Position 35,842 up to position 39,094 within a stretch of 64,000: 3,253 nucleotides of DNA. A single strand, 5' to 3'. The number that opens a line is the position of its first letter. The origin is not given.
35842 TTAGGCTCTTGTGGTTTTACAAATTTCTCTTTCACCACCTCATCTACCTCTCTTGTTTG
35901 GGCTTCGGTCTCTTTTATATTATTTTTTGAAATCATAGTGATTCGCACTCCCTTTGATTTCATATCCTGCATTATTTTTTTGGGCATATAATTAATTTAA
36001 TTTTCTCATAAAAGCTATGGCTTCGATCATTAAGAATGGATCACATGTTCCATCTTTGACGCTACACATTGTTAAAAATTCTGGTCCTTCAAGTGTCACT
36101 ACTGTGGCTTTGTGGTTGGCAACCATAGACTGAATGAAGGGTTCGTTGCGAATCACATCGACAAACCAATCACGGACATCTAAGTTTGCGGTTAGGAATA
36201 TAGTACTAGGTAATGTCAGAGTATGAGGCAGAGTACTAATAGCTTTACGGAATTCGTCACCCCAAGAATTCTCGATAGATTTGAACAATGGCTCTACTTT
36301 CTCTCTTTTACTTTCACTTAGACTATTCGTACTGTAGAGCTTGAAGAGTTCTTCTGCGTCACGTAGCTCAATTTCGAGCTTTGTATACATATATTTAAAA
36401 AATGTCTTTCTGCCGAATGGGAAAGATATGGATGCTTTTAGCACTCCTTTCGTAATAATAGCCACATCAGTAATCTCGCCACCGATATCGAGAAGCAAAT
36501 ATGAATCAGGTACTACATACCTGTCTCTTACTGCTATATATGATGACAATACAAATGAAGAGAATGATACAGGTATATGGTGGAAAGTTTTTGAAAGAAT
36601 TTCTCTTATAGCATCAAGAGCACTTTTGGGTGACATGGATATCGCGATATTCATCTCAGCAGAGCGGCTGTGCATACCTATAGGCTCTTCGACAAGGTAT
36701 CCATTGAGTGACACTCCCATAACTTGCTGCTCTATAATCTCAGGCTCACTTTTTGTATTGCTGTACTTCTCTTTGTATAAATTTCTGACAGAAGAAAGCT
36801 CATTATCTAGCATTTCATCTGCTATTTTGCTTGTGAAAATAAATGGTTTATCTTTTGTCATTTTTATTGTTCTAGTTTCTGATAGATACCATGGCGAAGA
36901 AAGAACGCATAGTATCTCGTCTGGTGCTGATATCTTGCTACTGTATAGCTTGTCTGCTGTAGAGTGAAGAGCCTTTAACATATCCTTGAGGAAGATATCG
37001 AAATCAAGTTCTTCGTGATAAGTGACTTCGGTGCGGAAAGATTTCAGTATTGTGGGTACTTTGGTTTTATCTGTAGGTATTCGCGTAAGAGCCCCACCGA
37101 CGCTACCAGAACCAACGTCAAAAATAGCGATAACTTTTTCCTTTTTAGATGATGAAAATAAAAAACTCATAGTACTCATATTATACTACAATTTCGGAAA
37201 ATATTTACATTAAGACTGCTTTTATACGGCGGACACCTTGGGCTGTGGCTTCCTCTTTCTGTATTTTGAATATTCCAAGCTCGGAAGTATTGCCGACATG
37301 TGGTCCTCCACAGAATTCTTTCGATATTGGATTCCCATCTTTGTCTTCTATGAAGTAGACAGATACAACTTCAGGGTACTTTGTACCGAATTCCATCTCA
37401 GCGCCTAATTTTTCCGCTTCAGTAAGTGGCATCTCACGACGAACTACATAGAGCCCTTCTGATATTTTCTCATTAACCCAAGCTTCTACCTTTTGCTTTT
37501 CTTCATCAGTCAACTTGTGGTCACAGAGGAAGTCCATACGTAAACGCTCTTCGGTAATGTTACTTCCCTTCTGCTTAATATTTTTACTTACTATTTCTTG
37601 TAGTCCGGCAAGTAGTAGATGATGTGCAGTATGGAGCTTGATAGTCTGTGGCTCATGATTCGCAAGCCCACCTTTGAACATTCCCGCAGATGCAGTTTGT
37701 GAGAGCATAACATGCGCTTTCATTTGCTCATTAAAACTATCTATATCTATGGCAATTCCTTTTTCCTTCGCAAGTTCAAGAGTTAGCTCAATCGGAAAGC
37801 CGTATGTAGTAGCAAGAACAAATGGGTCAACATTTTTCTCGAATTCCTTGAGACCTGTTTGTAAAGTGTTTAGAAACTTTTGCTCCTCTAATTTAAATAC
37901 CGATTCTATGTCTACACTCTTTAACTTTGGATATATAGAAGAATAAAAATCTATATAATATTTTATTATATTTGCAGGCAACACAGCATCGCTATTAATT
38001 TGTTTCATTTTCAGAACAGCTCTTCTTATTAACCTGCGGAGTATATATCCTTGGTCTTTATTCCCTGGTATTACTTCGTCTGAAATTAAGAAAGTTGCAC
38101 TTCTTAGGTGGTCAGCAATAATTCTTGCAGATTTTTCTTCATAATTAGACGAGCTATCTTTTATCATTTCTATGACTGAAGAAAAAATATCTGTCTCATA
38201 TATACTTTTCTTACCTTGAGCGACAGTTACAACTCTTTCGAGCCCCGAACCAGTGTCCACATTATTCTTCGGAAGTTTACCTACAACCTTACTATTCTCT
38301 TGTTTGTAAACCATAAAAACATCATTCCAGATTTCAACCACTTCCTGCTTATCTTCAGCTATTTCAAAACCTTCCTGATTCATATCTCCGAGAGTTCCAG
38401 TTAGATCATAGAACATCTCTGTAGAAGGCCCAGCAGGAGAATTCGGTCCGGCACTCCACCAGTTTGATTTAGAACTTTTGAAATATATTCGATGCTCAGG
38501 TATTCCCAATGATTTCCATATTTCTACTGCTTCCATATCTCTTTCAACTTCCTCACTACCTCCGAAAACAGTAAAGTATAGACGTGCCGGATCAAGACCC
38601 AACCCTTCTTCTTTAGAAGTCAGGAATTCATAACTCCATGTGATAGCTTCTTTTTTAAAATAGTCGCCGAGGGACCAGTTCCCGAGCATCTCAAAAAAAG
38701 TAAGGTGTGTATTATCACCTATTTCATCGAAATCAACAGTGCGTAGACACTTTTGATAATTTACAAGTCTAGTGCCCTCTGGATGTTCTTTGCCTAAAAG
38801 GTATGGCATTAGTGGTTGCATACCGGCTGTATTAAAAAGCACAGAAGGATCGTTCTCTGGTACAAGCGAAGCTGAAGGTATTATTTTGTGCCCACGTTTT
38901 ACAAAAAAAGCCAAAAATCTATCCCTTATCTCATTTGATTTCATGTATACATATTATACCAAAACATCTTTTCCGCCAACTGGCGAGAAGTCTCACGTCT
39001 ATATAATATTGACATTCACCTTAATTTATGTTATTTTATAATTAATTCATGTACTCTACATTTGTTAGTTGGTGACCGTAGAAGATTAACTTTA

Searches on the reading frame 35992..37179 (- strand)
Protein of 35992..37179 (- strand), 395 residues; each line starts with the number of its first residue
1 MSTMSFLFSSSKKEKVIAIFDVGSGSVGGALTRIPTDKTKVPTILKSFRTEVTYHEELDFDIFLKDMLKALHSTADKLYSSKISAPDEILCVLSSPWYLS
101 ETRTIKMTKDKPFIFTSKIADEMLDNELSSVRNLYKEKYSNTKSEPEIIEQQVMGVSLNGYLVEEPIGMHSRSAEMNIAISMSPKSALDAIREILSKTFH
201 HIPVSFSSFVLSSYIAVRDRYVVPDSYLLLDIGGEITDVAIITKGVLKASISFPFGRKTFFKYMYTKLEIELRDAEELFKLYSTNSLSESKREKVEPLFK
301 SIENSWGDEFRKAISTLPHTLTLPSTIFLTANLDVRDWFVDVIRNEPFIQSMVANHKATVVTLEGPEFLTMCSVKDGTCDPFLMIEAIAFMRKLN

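Call 38: search_protein_families(library=pfam, proteins=[window:35992-37179:-], max_evalue=0.00001)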
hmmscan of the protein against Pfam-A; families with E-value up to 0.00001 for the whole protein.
window:35992-37179:- (395 aa): 0 families

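Call 50: search_protein_families(library=pfam, proteins=[window:35992-37179:-], max_evalue=1)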
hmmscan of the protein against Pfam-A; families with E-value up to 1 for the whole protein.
window:35992-37179:- (395 aa): 4 families
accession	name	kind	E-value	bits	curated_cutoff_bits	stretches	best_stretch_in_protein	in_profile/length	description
PF14450.12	FtsA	-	8.2e-05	23.4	31.8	1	229-298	2-69/127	Cell division protein FtsA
PF02541.22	Ppx-GppA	-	0.0097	15.8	27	1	214-283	101-170/285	Ppx/GppA phosphatase family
PF10980.13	DUF2787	-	0.1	13.3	27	1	247-292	73-118/126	Protein of unknown function (DUF2787)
PF25623.1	T4_CASP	-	0.18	11.8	27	1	283-317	166-200/247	T4-phage like capsid assembly scaffolding protein family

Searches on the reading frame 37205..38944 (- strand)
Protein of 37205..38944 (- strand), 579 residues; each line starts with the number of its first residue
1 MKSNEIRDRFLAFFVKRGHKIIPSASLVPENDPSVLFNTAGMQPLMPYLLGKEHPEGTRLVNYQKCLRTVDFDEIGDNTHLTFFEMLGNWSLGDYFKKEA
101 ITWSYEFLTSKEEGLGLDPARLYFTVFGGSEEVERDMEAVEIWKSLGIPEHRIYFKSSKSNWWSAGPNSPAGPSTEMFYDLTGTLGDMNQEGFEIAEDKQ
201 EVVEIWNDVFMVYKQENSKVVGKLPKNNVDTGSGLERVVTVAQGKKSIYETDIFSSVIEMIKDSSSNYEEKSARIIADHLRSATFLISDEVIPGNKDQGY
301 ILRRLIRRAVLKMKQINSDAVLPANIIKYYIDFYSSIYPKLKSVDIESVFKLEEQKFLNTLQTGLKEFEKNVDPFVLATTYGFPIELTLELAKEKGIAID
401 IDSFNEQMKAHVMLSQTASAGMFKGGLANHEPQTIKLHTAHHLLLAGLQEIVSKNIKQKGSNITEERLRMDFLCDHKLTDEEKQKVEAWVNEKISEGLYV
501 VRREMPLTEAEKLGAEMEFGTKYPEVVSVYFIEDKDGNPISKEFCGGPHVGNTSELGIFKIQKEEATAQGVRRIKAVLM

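Call 38: search_protein_families(library=pfam, proteins=[window:37205-38944:-], max_evalue=0.00001)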
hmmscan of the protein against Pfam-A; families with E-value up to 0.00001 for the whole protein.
window:37205-38944:- (579 aa): 2 families
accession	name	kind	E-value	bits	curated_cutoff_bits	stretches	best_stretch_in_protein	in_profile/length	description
PF01411.24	tRNA-synt_2c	-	2.2e-122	409.8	30.3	1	5-421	1-434/552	tRNA synthetases class II (A)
PF07973.19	tRNA_SAD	-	2e-15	56.9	24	1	527-574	1-43/44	Threonyl and Alanyl tRNA synthetase second additional domain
